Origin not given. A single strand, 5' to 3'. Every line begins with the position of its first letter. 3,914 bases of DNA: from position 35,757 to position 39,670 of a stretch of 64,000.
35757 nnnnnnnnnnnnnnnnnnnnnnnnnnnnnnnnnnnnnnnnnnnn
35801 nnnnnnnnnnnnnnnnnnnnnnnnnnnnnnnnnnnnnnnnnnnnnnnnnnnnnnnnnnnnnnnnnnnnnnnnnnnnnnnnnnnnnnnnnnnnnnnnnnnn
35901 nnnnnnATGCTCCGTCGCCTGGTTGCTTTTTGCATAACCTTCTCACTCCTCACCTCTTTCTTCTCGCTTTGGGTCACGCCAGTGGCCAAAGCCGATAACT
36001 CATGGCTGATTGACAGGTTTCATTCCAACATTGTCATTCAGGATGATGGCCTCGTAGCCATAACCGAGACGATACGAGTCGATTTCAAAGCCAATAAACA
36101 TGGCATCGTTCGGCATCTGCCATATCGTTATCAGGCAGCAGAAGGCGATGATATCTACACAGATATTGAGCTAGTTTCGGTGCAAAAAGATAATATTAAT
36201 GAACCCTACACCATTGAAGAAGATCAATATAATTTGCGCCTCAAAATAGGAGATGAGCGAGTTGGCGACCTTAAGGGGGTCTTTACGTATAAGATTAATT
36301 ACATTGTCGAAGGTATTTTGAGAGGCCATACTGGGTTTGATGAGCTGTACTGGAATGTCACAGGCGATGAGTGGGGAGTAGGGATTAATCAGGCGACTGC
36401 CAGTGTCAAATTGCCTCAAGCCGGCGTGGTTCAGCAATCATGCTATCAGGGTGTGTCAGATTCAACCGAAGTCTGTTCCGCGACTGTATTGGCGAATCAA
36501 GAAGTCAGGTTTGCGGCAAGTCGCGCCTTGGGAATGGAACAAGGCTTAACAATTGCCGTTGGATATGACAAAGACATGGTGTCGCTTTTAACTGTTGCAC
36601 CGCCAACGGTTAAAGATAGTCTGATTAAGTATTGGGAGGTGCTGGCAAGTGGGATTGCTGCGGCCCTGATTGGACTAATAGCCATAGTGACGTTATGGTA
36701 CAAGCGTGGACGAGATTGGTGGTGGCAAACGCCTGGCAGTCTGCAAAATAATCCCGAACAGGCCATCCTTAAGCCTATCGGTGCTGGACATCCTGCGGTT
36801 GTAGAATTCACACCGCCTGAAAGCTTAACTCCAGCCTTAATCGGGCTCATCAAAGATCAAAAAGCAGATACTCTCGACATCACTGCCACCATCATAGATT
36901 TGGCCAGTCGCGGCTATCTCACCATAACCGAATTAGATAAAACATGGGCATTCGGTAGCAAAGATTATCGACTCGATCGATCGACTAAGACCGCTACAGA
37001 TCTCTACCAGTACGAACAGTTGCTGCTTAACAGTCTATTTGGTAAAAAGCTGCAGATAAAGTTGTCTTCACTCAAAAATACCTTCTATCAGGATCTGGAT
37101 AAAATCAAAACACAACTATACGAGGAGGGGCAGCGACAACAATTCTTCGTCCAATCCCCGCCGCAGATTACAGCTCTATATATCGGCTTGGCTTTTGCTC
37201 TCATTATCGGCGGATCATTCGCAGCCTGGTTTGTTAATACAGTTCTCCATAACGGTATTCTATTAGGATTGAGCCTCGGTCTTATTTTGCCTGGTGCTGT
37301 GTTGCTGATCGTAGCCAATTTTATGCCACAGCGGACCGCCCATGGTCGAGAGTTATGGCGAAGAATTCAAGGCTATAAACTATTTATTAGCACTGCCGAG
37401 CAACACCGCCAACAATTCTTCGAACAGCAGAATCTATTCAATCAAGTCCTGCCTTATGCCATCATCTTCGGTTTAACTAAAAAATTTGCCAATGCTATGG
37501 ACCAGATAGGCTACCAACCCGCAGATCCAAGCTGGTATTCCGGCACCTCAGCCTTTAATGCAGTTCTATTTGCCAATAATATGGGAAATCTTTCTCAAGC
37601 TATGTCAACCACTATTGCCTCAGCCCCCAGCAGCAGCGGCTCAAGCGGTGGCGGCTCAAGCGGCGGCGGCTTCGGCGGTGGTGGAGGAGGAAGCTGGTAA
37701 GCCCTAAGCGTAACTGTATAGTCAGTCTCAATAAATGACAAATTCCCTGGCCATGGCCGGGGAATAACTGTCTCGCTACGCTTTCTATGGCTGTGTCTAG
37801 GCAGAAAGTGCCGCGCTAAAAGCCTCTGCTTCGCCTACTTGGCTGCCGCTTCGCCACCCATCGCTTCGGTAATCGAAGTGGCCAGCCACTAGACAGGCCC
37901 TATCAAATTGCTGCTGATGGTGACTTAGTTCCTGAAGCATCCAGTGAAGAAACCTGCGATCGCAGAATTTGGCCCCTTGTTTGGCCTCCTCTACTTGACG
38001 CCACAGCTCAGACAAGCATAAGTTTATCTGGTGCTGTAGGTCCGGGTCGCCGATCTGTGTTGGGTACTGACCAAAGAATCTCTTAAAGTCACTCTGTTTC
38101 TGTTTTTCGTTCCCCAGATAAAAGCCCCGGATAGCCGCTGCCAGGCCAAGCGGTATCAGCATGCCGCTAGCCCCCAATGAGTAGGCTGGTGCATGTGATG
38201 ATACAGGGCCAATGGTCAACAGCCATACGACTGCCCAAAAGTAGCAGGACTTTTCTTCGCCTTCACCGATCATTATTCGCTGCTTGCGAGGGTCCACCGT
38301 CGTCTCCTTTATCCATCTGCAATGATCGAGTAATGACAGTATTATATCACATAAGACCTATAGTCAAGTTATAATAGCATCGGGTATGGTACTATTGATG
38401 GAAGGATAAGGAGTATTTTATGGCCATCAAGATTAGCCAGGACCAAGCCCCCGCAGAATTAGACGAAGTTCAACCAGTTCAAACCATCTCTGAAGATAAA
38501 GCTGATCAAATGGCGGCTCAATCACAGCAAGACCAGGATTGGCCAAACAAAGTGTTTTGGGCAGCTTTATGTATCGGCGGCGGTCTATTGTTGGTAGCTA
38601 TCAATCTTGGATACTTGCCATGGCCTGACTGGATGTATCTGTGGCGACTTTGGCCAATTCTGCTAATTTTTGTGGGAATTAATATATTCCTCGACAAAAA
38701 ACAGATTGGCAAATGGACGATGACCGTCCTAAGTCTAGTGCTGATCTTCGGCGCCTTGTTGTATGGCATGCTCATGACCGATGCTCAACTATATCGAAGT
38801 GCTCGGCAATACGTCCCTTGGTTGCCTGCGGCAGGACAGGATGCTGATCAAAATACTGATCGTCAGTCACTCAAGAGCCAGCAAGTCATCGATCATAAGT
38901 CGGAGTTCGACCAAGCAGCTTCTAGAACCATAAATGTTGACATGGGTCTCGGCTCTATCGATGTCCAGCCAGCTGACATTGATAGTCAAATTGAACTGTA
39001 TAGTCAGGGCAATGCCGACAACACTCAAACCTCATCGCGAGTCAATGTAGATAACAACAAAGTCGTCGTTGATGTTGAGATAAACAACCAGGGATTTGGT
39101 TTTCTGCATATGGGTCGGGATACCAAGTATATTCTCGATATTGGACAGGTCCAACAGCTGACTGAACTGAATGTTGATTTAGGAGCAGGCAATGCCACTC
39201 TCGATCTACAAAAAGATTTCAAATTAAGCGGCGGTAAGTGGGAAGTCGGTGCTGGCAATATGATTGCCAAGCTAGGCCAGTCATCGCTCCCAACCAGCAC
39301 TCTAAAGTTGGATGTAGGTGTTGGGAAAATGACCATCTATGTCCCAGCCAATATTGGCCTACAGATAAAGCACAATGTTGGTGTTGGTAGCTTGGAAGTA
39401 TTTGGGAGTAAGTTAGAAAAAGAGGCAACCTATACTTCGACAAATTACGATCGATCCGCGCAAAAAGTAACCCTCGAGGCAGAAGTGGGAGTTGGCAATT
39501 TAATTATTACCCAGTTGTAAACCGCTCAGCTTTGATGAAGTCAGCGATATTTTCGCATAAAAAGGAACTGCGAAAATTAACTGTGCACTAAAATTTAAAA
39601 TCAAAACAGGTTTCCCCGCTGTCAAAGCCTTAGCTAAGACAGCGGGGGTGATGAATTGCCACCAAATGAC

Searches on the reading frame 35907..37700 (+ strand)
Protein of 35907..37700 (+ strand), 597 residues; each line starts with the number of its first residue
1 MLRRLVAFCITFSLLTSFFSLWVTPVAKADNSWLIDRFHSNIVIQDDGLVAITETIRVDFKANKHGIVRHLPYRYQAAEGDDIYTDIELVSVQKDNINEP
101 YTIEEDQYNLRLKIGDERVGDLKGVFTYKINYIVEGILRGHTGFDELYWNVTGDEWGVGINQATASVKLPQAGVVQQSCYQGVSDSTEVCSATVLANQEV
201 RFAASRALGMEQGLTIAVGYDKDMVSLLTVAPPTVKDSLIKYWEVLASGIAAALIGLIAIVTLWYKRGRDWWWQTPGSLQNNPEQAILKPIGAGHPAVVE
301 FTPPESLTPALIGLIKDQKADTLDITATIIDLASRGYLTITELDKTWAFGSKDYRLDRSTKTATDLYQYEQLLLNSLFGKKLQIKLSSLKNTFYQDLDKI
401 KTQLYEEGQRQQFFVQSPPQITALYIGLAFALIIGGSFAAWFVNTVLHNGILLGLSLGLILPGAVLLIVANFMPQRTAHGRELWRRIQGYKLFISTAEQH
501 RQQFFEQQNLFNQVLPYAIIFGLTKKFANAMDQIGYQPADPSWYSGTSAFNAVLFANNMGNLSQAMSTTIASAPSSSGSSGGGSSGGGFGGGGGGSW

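Call 63: search_protein_families(library=pfam, proteins=[window:35907-37700:+], max_evalue=0.001)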
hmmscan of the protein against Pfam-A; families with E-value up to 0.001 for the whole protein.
window:35907-37700:+ (597 aa): 2 families
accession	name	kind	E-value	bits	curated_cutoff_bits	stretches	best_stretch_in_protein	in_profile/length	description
PF20990.2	DUF2207_C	-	1.3e-37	130.3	33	1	301-531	6-247/247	Predicted membrane protein (DUF2207) C-terminal domain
PF09972.14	DUF2207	-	1.6e-25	90.7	24.4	1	35-217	2-169/172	Predicted membrane protein (DUF2207) N-terminal domain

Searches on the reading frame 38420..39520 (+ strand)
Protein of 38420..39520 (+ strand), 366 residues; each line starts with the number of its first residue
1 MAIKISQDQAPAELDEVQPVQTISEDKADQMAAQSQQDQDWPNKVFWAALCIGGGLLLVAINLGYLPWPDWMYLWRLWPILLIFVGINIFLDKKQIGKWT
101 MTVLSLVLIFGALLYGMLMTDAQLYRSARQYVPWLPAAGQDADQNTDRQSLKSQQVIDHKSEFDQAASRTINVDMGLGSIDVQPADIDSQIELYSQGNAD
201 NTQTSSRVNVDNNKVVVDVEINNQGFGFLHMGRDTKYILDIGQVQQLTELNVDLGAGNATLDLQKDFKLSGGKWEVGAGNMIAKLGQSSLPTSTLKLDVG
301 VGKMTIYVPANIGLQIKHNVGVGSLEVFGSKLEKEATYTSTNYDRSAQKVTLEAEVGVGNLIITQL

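Call 63: search_protein_families(library=pfam, proteins=[window:38420-39520:+], max_evalue=0.001)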
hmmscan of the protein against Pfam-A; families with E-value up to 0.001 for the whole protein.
window:38420-39520:+ (366 aa): 5 families
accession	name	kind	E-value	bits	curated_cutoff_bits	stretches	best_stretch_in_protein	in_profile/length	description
PF09922.15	LiaF-like_C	-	4e-10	40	29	1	266-361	11-112/114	Cell wall-active antibiotics response LiaF, C-terminal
PF18917.5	LiaI-LiaF-like_TM1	-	6.1e-07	29.9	27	1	45-90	1-42/42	LiaI-LiaF-like transmembrane region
PF22570.1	LiaF-TM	-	6.3e-06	27.4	27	1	46-113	1-67/98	LiaF transmembrane domain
PF20315.3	DUF6611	-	0.00018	22.1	27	1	71-153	47-130/168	Family of unknown function (DUF6611)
PF13163.11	DUF3999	-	0.00019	21.2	30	0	4-59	367-419/424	Protein of unknown function (DUF3999)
